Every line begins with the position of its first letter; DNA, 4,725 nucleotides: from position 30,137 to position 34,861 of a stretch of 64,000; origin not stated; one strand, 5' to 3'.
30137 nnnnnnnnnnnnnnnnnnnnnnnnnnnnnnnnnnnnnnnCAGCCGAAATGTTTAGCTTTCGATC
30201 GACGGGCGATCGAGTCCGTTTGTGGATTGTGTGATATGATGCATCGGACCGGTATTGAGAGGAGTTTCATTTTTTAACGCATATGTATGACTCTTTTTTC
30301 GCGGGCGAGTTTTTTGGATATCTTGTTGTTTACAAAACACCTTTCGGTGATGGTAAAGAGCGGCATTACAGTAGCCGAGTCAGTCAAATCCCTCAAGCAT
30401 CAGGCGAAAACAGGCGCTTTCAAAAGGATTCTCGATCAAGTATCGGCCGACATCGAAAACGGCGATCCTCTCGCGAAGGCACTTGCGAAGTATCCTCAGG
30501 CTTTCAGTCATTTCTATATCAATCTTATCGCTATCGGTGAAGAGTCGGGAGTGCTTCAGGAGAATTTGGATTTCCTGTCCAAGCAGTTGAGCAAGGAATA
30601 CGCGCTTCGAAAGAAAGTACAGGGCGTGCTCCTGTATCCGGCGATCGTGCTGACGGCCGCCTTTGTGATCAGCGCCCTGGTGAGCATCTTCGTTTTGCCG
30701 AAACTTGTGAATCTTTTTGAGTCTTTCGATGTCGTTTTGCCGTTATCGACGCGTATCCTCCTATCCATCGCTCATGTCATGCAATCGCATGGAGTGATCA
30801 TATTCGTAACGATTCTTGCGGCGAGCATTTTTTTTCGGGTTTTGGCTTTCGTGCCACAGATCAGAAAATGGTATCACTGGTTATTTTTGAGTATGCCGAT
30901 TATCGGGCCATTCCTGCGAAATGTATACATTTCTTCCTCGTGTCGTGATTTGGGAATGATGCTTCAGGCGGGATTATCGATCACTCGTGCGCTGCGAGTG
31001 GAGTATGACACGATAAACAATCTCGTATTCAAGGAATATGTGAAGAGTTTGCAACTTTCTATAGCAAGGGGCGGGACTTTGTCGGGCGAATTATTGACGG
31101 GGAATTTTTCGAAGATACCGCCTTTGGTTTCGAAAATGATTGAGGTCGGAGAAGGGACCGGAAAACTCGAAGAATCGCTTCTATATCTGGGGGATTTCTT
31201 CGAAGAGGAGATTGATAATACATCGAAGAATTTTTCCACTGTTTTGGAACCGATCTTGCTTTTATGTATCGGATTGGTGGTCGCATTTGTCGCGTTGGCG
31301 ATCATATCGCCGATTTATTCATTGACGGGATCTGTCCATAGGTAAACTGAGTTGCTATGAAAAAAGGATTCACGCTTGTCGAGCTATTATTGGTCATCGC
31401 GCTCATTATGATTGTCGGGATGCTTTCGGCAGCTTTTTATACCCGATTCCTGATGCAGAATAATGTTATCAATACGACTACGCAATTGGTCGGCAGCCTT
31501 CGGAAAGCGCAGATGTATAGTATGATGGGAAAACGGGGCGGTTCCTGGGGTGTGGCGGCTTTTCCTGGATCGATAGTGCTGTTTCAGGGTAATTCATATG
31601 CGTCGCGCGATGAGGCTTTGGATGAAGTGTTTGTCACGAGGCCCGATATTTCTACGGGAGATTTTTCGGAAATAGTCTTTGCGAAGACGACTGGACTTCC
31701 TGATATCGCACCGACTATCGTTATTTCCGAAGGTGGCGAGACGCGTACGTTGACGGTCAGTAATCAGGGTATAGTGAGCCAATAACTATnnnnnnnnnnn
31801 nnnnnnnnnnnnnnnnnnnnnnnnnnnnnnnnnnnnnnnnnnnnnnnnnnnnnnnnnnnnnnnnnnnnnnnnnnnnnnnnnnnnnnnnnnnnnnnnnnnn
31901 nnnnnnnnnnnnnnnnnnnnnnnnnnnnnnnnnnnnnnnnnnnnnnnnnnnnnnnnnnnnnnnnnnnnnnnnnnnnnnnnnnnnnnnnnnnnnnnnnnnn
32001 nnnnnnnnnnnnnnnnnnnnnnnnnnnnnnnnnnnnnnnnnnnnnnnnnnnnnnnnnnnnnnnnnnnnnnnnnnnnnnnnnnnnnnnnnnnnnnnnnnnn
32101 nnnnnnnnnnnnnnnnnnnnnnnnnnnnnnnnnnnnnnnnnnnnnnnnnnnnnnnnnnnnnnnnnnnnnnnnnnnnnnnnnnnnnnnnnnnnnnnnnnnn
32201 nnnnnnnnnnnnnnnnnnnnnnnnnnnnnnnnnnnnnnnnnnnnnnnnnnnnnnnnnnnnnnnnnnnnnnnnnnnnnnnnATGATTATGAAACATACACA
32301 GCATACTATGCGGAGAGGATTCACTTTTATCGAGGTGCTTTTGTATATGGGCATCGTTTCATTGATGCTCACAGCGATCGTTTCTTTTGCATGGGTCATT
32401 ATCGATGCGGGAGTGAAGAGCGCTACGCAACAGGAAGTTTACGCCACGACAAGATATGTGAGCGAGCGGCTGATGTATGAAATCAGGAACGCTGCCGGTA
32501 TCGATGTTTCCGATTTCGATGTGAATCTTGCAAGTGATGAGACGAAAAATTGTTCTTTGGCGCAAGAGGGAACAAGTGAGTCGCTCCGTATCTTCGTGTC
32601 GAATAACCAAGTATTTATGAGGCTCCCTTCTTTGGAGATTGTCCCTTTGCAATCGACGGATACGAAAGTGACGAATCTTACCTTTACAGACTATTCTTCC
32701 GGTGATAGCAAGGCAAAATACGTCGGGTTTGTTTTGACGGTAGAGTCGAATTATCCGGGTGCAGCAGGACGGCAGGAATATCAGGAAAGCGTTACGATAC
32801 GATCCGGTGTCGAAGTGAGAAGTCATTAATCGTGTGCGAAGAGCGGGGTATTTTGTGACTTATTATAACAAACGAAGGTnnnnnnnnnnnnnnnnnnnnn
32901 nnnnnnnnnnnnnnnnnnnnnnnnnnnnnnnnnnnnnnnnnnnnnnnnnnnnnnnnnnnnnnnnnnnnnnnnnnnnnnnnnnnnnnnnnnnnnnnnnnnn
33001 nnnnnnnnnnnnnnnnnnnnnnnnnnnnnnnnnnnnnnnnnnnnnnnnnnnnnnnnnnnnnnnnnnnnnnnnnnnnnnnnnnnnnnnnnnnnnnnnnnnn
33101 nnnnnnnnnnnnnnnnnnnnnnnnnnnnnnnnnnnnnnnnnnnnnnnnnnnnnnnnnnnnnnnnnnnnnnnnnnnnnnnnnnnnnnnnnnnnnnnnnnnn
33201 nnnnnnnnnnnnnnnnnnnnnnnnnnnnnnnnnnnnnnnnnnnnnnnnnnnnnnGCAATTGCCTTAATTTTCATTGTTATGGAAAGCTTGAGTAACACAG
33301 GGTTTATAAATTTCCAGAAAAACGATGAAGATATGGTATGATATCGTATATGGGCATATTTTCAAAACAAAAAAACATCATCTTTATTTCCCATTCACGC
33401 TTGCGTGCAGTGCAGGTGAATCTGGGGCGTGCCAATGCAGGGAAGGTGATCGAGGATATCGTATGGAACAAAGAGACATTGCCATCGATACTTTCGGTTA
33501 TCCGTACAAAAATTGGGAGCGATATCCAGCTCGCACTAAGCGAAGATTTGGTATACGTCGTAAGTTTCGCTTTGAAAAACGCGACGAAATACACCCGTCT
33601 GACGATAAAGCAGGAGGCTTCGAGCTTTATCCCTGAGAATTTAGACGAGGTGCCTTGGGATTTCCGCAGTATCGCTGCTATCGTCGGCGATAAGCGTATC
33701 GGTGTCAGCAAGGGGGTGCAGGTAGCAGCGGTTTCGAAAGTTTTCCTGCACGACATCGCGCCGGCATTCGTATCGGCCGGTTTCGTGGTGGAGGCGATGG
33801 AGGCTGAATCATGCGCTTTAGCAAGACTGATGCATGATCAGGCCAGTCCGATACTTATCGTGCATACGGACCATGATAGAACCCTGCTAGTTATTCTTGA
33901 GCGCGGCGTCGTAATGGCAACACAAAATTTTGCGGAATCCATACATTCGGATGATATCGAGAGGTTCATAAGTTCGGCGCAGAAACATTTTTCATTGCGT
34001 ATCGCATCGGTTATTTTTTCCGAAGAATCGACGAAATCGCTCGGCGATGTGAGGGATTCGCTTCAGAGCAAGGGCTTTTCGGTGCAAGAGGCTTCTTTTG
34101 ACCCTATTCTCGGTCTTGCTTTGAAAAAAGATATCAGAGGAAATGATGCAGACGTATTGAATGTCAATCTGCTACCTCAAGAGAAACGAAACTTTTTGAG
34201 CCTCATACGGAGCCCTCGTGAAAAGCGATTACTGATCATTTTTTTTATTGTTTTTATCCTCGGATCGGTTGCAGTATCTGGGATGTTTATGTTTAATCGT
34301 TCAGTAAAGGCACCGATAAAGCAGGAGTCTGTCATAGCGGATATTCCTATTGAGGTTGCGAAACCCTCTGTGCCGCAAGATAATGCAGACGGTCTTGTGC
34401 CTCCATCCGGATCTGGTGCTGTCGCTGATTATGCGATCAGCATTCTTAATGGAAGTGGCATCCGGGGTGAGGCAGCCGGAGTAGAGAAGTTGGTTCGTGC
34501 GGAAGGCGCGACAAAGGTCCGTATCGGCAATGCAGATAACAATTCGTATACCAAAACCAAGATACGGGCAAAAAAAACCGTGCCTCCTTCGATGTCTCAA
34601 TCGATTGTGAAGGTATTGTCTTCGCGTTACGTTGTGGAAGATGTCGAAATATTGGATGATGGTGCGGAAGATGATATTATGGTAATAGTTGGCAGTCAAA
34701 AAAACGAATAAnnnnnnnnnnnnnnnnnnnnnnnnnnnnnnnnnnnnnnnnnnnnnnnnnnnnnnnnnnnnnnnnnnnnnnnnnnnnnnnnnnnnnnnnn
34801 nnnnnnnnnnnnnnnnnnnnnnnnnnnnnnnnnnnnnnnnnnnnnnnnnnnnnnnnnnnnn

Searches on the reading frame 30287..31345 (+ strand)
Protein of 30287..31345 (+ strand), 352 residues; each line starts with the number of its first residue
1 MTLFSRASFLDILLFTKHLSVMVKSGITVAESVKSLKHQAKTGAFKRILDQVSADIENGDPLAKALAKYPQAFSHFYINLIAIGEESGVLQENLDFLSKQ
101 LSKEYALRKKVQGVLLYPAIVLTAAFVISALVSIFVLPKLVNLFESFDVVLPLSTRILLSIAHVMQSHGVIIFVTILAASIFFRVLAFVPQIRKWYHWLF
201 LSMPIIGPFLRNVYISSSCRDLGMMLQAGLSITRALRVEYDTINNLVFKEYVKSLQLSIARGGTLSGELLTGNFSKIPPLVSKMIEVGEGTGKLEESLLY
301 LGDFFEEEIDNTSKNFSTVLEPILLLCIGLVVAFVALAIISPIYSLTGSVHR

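Call 76: search_protein_families(library=pfam, proteins=[window:30287-31345:+], max_evalue=0.01)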
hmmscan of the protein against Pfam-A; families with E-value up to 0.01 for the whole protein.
window:30287-31345:+ (352 aa): 1 family
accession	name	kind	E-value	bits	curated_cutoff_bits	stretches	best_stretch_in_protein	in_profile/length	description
PF00482.28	T2SSF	-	4.8e-53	178.8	25.2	2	15-138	1-125/125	Type II secretion system (T2SS), protein F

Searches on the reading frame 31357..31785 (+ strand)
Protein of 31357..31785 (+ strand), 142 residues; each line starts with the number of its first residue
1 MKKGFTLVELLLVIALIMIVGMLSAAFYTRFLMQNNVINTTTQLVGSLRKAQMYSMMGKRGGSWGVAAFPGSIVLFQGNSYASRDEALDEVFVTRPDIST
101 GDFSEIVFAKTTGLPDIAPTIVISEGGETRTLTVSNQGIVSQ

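Call 76: search_protein_families(library=pfam, proteins=[window:31357-31785:+], max_evalue=0.01)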
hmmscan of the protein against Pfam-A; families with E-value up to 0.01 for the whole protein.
window:31357-31785:+ (142 aa): 1 family
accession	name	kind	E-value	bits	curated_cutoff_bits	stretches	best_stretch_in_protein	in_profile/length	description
PF07963.17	N_methyl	-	1.5e-05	24.8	21.2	1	2-23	4-25/27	Prokaryotic N-terminal methylation motif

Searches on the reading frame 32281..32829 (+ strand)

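Call 76: search_protein_families(library=pfam, proteins=[window:32281-32829:+], max_evalue=0.01)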
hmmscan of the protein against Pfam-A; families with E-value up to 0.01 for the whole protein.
window:32281-32829:+ (182 aa): 1 family
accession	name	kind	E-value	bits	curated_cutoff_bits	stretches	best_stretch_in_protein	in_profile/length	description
PF07963.17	N_methyl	-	0.00018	21.4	21.2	1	11-33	4-26/27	Prokaryotic N-terminal methylation motif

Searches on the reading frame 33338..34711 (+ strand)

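Call 76: search_protein_families(library=pfam, proteins=[window:33338-34711:+], max_evalue=0.01)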
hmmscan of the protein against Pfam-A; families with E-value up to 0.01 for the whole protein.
window:33338-34711:+ (457 aa): 1 family
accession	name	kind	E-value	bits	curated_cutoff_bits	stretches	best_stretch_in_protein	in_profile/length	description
PF13399.11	LytR_C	-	2.2e-08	35.3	22.2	1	365-453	2-84/86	LytR cell envelope-related transcriptional attenuator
